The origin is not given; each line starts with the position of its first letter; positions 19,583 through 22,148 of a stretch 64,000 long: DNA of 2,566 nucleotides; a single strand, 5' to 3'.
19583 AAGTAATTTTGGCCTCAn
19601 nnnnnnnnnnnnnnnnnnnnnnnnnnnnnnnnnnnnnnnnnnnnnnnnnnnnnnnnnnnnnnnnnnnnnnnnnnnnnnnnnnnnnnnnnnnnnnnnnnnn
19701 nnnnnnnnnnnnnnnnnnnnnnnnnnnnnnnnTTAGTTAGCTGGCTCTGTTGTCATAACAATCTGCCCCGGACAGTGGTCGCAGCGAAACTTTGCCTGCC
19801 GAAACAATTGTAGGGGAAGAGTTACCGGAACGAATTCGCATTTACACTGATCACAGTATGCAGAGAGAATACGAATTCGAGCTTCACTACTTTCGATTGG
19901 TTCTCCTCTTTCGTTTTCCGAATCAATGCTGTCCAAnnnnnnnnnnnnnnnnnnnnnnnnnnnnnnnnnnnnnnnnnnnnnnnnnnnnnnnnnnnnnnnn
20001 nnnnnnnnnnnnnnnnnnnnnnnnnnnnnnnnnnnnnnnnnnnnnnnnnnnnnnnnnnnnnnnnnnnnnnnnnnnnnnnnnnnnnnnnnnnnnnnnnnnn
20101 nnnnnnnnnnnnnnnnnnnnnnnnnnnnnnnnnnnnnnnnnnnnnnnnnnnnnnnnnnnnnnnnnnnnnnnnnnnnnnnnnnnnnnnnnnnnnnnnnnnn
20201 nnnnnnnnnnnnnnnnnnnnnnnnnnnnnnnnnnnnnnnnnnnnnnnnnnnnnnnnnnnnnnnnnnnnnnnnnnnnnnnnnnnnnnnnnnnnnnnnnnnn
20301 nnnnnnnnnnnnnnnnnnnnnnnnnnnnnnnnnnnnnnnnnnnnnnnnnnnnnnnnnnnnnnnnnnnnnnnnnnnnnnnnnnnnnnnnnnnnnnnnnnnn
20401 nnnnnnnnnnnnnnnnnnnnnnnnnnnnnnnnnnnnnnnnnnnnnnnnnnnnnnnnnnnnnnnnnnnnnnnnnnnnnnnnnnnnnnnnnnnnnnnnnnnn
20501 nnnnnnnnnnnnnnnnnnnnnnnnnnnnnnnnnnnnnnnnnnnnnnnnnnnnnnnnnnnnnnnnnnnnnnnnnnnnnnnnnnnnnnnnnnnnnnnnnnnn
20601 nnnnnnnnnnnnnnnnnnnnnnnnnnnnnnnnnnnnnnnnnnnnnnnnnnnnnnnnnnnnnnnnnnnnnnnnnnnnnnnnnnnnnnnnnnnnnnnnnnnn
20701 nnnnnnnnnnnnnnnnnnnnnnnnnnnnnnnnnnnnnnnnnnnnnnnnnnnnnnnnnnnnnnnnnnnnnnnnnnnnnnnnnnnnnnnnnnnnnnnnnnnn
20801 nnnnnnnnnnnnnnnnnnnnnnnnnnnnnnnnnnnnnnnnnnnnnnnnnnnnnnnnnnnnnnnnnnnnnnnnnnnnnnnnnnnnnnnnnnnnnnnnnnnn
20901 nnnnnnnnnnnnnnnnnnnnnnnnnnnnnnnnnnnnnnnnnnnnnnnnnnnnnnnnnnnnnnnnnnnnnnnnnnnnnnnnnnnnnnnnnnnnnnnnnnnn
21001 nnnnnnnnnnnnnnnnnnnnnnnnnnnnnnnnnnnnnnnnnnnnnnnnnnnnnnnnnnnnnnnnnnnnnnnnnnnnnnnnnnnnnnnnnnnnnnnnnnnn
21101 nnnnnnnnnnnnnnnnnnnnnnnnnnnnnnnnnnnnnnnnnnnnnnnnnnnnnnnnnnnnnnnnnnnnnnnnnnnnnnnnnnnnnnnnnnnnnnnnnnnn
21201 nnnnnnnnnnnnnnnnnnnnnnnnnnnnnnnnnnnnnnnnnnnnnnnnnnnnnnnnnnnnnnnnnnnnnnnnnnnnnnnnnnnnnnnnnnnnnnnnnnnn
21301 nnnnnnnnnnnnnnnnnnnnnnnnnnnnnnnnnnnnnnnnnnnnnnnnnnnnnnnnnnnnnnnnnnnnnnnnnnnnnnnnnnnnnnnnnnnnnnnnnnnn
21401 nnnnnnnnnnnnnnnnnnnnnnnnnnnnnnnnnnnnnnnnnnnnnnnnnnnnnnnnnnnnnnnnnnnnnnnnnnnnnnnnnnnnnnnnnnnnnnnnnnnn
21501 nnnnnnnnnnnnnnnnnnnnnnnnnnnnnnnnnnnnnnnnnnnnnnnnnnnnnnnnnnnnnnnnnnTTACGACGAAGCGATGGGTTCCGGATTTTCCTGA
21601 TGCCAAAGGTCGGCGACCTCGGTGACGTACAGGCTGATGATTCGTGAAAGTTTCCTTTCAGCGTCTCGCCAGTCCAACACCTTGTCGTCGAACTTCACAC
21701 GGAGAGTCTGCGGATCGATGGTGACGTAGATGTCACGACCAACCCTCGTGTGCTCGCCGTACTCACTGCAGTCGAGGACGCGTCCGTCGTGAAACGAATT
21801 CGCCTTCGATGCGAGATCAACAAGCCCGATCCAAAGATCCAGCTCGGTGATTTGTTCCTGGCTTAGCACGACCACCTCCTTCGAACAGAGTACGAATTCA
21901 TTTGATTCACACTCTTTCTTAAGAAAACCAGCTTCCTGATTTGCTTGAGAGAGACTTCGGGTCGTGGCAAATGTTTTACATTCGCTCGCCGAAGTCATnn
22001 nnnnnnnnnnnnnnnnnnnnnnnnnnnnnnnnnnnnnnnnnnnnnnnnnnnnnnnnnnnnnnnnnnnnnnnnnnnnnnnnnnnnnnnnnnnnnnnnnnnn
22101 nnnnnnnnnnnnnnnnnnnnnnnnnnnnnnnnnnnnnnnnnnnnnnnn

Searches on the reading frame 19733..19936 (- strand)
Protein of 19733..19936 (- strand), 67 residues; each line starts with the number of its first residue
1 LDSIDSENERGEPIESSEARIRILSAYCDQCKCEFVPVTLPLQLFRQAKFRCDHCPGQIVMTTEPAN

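Call 4: search_protein_families(library=pfam, proteins=[window:19733-19936:-], max_evalue=1)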
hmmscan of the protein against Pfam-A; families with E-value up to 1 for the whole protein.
window:19733-19936:- (67 aa): 0 families

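Call 11: find_homologous_proteins(query=window:19733-19936:-, max_evalue=0.01)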
Query window:19733-19936:- (67 aa): 1 proteins with E <= 0.01 among 1 candidates.
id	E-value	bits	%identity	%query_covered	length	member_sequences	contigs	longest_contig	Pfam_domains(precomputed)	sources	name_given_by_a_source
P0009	4.0e-39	148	100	100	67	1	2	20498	-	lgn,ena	-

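Call 24: search_protein_families(library=phrogs, proteins=[window:19733-19936:-], max_evalue=0.1)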
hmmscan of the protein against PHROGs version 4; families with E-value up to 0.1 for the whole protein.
window:19733-19936:- (67 aa): 0 families

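Call 25: search_protein_families(library=ncbifam, proteins=[window:19733-19936:-], max_evalue=0.1)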
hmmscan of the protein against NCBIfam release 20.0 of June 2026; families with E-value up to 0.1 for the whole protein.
window:19733-19936:- (67 aa): 0 families

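Call 26: search_protein_families(library=padloc, proteins=[window:19733-19936:-], max_evalue=0.1)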
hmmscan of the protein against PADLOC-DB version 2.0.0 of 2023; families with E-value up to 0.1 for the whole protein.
window:19733-19936:- (67 aa): 0 families

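Call 71: search_solved_structures(query=window:19733-19936:-, max_evalue=5)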
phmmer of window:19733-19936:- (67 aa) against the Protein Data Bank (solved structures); distinct sequences matched with E-value up to 5: 0.

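Call 92: search_protein_families(library=pfam, proteins=[L097:4638-4955:+, L097:4968-5306:+, L097:10201-10479:+], max_evalue=0.01)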
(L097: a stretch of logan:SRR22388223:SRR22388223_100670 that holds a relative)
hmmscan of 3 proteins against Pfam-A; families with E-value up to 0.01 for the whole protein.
L097:4638-4955:+ (105 aa): 1 family
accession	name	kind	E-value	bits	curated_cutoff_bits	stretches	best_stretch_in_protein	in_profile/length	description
PF18929.5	DUF5678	-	0.00099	19.3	23.2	1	49-69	4-24/49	Family of unknown function (DUF5678)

L097:4968-5306:+ (112 aa): 1 family
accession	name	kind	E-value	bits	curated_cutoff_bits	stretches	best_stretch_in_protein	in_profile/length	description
PF18929.5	DUF5678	-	1.6e-07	31.4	23.2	1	55-88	2-35/49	Family of unknown function (DUF5678)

L097:10201-10479:+ (92 aa): 0 families

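Call 106: find_encoding_contigs(protein=window:19733-19936:-, flank=10000, max_places=6)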
Protein window:19733-19936:- (67 aa): 5 contigs read that carry it; 3 places shown.
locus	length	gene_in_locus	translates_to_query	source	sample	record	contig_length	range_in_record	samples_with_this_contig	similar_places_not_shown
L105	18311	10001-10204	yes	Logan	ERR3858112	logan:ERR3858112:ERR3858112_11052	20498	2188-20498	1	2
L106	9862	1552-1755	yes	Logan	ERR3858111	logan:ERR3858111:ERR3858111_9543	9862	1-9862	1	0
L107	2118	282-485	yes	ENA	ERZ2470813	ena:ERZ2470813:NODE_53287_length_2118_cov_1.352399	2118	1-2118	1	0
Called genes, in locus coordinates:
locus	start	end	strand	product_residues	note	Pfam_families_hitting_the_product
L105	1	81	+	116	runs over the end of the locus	PF01588:tRNA_bind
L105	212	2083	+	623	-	PF06480:FtsH_ext (weak), PF00004:AAA, PF07728:AAA_5 (faint), PF17862:AAA_lid_3, PF01434:Peptidase_M41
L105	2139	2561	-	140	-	PF02310:B12-binding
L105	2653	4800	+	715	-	PF02739:5_3_exonuc_N, PF01367:5_3_exonuc, PF00476:DNA_pol_A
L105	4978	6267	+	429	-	-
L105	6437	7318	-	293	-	PF13384:HTH_23 (faint), PF00665:rve, PF13683:rve_3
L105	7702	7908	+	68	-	-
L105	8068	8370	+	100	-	-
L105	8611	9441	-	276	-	PF00188:CAP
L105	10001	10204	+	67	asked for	-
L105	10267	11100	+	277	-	PF01149:Fapy_DNA_glyco, PF06831:H2TH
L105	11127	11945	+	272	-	PF01149:Fapy_DNA_glyco, PF06831:H2TH, PF06827:zf-FPG_IleRS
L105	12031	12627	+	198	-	PF13489:Methyltransf_23, PF07021:MetW, PF13847:Methyltransf_31 (weak), PF08241:Methyltransf_11, PF08242:Methyltransf_12, PF13649:Methyltransf_25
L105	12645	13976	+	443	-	PF01593:Amino_oxidase, PF13450:NAD_binding_8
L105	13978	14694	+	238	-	PF00535:Glycos_transf_2, PF10111:Glyco_tranf_2_2 (weak), PF13506:Glyco_transf_21 (weak), PF13641:Glyco_tranf_2_3, PF13632:Glyco_trans_2_3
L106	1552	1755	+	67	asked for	-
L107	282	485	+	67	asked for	-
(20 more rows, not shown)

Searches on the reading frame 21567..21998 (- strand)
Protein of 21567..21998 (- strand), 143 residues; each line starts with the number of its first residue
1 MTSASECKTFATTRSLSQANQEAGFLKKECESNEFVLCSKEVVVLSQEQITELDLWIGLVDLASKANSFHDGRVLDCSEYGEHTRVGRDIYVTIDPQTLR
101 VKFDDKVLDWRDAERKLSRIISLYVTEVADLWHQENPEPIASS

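Call 4: search_protein_families(library=pfam, proteins=[window:21567-21998:-], max_evalue=1)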
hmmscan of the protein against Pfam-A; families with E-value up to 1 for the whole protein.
window:21567-21998:- (143 aa): 2 families
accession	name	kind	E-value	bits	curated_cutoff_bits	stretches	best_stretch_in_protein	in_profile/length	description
PF10615.14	DUF2470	-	0.1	13.6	22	1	70-117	30-74/77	Domain of unknown function (DUF2470)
PF07920.16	DUF1684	-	0.17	12.6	25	1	9-86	31-101/139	Protein of unknown function (DUF1684)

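Call 24: search_protein_families(library=phrogs, proteins=[window:21567-21998:-], max_evalue=0.1)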
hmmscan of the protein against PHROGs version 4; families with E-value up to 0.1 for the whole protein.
window:21567-21998:- (143 aa): 0 families

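Call 25: search_protein_families(library=ncbifam, proteins=[window:21567-21998:-], max_evalue=0.1)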
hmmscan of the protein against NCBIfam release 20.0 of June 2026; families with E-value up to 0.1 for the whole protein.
window:21567-21998:- (143 aa): 1 family
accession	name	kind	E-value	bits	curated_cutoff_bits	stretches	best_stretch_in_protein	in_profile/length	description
TIGR04451.1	lanti_SCO0268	equivalog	0.077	13.1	40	0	43-85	5-48/53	SCO0268 family class II lanthipeptide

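Call 26: search_protein_families(library=padloc, proteins=[window:21567-21998:-], max_evalue=0.1)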
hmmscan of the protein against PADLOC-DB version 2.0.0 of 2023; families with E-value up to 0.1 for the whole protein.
window:21567-21998:- (143 aa): 0 families
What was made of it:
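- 21567..22235 (-): Islet 4: two ORFs of 143 and 68 aa with truly deviant composition (GC3 0.60 and 0.65), next to an IS481-type transposase gene (22619-23500). No family matches (calls 4, 24-26).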

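Call 92: search_protein_families(library=pfam, proteins=[L097:4638-4955:+, L097:4968-5306:+, L097:10201-10479:+], max_evalue=0.01)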
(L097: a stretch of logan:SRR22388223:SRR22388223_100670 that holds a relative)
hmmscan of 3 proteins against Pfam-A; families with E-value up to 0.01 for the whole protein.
L097:4638-4955:+ (105 aa): 1 family
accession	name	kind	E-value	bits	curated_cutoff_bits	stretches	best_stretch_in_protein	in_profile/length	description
PF18929.5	DUF5678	-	0.00099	19.3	23.2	1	49-69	4-24/49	Family of unknown function (DUF5678)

L097:4968-5306:+ (112 aa): 1 family
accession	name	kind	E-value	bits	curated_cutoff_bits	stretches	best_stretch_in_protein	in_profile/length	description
PF18929.5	DUF5678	-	1.6e-07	31.4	23.2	1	55-88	2-35/49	Family of unknown function (DUF5678)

L097:10201-10479:+ (92 aa): 0 families
